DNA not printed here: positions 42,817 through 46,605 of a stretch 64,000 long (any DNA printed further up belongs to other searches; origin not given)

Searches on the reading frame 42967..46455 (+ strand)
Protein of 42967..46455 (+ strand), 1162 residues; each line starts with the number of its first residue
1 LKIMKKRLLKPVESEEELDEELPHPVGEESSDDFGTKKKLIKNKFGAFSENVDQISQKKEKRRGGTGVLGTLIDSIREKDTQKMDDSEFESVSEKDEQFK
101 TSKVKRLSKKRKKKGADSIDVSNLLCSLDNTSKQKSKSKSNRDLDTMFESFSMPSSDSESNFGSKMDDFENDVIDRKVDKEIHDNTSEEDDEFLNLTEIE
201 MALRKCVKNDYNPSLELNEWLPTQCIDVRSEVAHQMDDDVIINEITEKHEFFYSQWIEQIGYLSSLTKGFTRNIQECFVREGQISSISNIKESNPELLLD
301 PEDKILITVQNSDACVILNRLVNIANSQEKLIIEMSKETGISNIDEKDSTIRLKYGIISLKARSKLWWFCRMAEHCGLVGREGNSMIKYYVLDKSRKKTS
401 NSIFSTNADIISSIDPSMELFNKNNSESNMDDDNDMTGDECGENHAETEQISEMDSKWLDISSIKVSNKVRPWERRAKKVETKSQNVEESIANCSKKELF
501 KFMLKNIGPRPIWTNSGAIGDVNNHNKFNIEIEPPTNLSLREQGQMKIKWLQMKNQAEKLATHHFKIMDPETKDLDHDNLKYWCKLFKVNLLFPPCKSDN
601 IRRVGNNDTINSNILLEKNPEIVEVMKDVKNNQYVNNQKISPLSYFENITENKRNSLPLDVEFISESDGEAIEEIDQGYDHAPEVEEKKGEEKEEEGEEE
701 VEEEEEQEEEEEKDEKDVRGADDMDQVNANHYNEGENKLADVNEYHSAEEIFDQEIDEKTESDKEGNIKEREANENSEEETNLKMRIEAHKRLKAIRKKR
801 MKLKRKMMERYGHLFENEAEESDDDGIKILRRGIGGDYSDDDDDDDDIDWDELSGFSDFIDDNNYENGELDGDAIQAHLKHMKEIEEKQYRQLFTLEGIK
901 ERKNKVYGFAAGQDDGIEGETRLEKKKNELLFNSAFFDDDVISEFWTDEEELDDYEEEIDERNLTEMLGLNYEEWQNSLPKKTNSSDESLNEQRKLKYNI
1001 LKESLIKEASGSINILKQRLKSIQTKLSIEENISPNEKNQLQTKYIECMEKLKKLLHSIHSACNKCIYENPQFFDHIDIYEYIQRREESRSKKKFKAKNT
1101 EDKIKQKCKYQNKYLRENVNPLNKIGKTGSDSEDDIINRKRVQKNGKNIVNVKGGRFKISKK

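Call 9: search_protein_families(library=pfam, proteins=[window:42967-46455:+], max_evalue=1)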
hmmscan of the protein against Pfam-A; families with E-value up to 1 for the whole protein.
window:42967-46455:+ (1162 aa): 0 families
